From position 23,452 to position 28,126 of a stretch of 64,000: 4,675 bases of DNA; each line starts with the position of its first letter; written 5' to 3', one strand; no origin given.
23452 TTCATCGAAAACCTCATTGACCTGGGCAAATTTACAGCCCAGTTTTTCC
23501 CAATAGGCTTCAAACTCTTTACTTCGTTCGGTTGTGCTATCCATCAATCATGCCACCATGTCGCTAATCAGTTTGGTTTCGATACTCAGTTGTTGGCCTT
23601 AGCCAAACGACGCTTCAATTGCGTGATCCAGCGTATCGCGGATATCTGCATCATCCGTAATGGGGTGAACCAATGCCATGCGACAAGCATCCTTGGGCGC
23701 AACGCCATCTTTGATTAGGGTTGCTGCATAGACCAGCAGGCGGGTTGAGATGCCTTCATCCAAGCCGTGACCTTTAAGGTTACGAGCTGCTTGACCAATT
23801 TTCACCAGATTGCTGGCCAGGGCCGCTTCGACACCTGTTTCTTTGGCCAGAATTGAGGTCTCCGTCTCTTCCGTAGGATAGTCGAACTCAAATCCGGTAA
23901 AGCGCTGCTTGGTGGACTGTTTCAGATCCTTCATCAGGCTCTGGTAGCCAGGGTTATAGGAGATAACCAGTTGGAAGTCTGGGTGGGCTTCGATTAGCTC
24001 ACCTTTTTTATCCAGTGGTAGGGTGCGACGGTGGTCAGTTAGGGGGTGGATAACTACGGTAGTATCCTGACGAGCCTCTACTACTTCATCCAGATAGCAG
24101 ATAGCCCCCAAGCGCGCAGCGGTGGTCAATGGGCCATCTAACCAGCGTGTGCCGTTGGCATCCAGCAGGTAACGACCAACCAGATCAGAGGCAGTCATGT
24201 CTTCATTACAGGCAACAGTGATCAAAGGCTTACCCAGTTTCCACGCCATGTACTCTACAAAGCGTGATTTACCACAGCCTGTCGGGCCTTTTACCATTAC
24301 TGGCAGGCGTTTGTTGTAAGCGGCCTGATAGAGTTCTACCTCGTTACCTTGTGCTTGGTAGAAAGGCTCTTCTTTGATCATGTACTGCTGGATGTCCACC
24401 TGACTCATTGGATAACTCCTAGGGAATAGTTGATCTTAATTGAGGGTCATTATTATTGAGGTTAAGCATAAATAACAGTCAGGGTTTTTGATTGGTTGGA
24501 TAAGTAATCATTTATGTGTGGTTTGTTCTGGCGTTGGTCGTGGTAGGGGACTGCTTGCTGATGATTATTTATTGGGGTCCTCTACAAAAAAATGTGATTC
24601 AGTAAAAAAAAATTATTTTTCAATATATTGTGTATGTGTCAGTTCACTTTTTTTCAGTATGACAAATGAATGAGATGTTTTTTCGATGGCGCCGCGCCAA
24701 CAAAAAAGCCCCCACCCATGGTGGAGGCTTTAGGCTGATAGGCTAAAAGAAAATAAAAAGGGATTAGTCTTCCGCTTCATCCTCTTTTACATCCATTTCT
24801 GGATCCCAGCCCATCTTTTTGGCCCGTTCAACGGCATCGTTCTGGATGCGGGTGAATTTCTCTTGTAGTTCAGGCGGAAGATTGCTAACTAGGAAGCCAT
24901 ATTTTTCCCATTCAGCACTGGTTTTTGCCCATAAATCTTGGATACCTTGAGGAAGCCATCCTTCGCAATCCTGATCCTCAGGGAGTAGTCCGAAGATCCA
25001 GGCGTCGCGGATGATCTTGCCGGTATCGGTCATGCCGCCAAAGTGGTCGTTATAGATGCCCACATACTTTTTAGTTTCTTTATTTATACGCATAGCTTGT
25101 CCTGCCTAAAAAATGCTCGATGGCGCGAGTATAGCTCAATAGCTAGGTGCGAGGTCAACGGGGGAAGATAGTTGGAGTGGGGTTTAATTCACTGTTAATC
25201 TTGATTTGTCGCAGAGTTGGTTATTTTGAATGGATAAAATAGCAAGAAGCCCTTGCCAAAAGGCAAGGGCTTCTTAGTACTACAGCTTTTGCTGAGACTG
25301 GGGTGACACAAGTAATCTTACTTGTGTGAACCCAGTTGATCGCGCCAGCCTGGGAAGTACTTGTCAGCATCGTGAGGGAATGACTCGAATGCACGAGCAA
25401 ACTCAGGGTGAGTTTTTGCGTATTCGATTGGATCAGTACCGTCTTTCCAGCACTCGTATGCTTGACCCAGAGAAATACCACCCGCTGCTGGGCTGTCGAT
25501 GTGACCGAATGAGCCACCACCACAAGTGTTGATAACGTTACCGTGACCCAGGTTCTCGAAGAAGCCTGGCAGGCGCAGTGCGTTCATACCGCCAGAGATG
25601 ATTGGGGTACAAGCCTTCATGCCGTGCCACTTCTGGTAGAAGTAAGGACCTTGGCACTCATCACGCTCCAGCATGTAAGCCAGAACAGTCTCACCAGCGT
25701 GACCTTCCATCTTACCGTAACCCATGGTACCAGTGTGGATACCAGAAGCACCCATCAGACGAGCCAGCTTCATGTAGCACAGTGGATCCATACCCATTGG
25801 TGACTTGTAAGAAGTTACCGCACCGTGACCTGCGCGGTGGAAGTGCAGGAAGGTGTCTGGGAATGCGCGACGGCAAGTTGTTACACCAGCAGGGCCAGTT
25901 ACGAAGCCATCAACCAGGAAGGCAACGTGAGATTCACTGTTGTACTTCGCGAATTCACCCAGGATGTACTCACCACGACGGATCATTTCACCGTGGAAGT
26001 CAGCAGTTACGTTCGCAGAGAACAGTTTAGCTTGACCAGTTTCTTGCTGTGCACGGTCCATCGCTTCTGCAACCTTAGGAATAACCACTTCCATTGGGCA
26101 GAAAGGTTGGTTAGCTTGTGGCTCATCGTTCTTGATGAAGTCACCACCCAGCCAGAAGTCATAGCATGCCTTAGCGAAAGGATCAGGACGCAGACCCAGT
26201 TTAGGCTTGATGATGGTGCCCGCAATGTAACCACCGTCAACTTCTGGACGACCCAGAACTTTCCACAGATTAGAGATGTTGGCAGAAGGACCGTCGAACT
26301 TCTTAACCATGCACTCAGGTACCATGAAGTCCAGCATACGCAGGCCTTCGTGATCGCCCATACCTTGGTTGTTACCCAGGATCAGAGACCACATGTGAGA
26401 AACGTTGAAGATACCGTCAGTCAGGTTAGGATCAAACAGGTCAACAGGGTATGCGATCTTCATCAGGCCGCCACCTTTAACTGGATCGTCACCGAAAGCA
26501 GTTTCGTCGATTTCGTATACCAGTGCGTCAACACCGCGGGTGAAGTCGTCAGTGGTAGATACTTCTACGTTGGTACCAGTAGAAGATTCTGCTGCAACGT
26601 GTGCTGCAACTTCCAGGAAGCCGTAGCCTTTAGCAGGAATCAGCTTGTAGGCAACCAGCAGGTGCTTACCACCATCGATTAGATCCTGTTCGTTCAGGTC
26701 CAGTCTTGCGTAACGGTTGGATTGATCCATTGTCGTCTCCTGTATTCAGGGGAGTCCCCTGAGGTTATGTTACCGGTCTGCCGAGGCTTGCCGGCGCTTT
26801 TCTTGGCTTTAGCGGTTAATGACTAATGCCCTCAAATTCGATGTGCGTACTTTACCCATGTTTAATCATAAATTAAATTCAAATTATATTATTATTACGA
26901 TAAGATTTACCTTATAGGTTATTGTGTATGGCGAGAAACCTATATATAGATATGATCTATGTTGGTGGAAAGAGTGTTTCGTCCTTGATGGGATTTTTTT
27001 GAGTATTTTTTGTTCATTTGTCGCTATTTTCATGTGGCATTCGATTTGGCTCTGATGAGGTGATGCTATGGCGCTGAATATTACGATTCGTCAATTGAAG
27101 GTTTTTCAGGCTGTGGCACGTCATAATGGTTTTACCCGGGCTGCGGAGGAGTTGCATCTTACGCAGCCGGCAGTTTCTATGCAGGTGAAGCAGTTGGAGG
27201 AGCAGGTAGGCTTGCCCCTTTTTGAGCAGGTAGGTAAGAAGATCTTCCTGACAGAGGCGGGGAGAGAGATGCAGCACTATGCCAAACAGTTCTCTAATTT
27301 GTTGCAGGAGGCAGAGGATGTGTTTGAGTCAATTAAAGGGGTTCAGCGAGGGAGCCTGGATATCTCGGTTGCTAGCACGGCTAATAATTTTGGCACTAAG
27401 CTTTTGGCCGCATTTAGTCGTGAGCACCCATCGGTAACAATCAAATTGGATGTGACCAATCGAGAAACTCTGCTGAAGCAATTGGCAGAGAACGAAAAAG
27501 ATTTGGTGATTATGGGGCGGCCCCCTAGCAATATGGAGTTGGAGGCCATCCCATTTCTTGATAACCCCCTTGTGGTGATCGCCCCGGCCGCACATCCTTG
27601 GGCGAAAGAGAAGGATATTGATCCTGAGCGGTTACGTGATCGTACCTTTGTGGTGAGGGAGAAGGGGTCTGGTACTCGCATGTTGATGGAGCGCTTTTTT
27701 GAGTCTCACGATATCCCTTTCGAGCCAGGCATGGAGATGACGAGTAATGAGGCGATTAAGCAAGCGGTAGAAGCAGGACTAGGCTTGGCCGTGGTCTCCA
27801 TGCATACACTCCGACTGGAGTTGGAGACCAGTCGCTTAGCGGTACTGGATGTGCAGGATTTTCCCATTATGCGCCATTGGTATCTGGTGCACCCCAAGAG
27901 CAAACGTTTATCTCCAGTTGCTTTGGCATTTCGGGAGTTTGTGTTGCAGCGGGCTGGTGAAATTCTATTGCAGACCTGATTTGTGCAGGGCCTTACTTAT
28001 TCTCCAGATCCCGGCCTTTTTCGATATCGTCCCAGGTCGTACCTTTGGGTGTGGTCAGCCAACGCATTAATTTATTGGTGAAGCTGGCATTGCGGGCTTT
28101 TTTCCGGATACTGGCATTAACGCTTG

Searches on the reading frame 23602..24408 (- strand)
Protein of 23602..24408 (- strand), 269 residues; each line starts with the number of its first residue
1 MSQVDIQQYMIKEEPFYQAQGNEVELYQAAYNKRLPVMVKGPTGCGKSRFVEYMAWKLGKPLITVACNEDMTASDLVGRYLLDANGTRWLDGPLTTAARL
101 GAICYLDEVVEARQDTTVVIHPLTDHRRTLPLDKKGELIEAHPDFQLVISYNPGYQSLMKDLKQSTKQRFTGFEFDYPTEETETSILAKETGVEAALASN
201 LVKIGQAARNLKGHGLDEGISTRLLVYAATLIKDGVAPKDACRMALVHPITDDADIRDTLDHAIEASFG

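Call 61: search_protein_families(library=pfam, proteins=[window:23602-24408:-], max_evalue=0.00001)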
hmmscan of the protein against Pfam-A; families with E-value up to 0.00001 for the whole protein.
window:23602-24408:- (269 aa): 2 families
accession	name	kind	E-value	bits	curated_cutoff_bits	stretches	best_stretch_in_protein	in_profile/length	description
PF08406.16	CbbQ_C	-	1.8e-33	115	20.6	1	183-266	1-84/85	CbbQ/NirQ/NorQ C-terminal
PF07728.20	AAA_5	-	3.1e-32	111.9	22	1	36-170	1-139/139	AAA domain (dynein-related subfamily)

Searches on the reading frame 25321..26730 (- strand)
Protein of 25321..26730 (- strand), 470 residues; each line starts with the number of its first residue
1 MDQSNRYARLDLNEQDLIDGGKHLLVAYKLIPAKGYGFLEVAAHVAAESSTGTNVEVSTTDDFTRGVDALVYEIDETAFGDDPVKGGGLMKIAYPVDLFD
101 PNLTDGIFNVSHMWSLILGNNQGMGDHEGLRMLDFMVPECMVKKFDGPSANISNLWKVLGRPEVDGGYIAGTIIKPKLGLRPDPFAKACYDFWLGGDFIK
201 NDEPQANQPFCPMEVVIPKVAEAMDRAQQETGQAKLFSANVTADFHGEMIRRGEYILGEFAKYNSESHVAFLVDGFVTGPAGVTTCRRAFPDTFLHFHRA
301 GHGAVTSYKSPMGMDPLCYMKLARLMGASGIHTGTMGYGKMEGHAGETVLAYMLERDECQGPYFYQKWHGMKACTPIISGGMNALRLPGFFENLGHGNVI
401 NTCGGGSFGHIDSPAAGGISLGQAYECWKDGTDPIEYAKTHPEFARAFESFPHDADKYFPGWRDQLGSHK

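Call 61: search_protein_families(library=pfam, proteins=[window:25321-26730:-], max_evalue=0.00001)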
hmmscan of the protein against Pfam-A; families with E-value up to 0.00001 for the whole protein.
window:25321-26730:- (470 aa): 2 families
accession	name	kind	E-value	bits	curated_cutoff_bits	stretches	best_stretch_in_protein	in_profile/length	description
PF00016.26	RuBisCO_large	-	3.8e-122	407.7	30.1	1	151-451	1-299/299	Ribulose bisphosphate carboxylase large chain, catalytic domain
PF02788.21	RuBisCO_large_N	-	3e-35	121.5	20.7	1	12-140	2-119/120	Ribulose bisphosphate carboxylase large chain, N-terminal domain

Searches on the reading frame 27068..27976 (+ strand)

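Call 27: search_protein_families(library=pfam, proteins=[window:27068-27976:+], max_evalue=0.00001)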
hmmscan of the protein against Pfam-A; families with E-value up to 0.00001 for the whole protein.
window:27068-27976:+ (303 aa): 3 families
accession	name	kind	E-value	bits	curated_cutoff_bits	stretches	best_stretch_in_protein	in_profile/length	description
PF03466.25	LysR_substrate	-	1.2e-56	191.9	28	1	92-296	3-208/209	LysR substrate binding domain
PF00126.33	HTH_1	-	8.4e-25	86.9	26.6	1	7-66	1-60/60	Bacterial regulatory helix-turn-helix protein, lysR family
PF12849.12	PBP_like_2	-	1e-08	35.7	27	1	94-247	9-188/267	PBP superfamily domain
